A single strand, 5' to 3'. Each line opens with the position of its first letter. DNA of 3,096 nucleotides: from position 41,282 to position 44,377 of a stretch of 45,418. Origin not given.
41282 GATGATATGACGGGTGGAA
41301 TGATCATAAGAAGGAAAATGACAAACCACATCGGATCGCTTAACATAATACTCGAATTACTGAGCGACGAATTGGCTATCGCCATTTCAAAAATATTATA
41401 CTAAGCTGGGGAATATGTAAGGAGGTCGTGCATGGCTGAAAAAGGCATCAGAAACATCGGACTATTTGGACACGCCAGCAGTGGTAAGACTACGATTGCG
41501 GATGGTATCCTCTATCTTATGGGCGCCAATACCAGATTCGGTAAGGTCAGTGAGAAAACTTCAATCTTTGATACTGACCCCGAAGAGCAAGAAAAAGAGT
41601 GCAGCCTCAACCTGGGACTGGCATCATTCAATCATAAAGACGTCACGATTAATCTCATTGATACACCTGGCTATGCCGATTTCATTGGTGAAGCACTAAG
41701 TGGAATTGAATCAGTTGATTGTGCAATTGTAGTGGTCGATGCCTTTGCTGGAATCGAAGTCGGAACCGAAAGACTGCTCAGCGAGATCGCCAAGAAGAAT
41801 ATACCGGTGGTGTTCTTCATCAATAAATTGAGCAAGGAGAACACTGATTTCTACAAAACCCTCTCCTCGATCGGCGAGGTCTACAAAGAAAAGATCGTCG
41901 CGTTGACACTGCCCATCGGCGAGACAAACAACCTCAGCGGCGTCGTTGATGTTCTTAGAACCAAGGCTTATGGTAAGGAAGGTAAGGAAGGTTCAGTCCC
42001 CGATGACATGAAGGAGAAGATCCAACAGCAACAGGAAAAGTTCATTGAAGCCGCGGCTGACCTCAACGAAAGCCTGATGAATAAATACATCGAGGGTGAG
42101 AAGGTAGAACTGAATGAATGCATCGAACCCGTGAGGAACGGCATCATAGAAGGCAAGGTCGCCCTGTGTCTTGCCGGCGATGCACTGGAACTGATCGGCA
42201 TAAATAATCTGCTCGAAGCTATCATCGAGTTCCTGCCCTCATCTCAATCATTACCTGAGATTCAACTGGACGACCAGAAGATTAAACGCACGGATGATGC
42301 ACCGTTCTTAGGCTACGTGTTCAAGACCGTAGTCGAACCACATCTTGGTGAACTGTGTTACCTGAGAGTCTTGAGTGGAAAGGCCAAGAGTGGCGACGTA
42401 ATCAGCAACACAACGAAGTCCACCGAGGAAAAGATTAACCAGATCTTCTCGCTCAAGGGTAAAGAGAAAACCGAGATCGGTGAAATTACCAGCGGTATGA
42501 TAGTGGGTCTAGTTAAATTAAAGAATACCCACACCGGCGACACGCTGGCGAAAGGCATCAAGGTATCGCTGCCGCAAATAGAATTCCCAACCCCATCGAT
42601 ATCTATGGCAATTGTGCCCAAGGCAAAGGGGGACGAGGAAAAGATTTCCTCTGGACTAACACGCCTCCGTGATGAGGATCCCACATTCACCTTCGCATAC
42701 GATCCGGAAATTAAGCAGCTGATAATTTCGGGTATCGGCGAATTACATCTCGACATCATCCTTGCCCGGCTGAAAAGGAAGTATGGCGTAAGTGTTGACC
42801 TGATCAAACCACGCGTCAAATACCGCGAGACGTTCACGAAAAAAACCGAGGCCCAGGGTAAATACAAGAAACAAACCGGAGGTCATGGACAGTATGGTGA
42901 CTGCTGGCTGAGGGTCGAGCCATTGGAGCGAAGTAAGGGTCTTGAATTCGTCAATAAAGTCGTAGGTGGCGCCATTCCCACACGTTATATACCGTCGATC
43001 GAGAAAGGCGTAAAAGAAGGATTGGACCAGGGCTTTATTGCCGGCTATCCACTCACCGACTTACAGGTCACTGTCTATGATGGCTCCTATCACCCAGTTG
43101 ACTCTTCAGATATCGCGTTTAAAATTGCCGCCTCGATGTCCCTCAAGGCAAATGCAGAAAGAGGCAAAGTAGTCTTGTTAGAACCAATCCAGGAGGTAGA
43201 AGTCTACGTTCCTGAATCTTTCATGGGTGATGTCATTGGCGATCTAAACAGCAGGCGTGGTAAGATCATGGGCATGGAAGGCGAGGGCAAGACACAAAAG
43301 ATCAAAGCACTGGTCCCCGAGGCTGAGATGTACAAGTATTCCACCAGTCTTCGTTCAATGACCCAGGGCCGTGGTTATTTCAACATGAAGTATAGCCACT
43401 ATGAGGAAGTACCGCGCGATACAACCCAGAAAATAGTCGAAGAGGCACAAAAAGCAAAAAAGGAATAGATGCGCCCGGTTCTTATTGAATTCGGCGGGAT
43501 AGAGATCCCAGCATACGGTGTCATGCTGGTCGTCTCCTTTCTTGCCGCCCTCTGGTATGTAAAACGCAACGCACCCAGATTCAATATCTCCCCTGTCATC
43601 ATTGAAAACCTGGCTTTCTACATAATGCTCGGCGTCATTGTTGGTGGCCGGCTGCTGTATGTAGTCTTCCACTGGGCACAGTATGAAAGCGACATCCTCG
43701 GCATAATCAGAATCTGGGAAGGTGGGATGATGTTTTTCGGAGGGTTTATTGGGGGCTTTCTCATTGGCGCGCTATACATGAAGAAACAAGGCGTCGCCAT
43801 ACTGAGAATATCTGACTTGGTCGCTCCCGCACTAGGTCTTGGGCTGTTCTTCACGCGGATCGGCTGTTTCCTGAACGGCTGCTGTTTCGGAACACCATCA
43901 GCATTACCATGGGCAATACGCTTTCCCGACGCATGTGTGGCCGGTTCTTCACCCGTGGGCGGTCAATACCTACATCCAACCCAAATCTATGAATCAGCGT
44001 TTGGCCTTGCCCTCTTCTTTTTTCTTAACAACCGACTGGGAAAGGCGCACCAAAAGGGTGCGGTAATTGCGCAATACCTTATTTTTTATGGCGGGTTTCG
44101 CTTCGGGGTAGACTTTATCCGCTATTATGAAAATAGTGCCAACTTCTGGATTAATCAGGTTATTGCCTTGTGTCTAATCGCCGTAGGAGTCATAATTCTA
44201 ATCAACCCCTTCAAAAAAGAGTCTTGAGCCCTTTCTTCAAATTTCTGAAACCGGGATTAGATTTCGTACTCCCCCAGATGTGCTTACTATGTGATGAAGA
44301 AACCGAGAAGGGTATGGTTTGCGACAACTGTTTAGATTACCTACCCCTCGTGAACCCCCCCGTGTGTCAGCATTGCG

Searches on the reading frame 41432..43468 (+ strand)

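Call 73: search_protein_families(library=pfam, proteins=[window:41432-43468:+])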
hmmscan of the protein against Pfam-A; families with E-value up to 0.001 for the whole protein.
window:41432-43468:+ (678 aa): 8 families
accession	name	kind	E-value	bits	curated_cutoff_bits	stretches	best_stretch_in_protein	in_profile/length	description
PF03764.24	EFG_IV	-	1.5e-42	144.6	24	1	460-577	1-119/121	Elongation factor G, domain IV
PF00009.33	GTP_EFTU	-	1.6e-36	126.1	26.5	1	5-270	2-188/188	Elongation factor Tu GTP binding domain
PF00679.30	EFG_C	-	4.3e-30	104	27.9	1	581-666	1-87/89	Elongation factor G C-terminus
PF14492.12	EFG_III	-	5.7e-28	97.2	27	1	385-457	1-73/75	Elongation Factor G, domain III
PF22042.2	EF-G_D2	-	7.8e-17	61.6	27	1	291-374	1-83/84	Elongation factor G domain 2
PF03144.31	GTP_EFTU_D2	-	7.3e-09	36.4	30.3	1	306-373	1-73/73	Elongation factor Tu domain 2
PF16658.11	RF3_C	-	1.6e-06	28.4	40.1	1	392-476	13-97/132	Class II release factor RF3, C-terminal domain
PF01926.29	MMR_HSR1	-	2.3e-06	28.2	21.9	1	9-132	2-113/113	50S ribosome-binding GTPase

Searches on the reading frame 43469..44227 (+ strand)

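Call 73: search_protein_families(library=pfam, proteins=[window:43469-44227:+])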
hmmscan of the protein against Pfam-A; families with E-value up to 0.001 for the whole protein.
window:43469-44227:+ (252 aa): 1 family
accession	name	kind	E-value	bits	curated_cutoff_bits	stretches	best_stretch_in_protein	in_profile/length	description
PF01790.23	LGT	-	7.7e-57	192.8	24.9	1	3-245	1-239/240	Prolipoprotein diacylglyceryl transferase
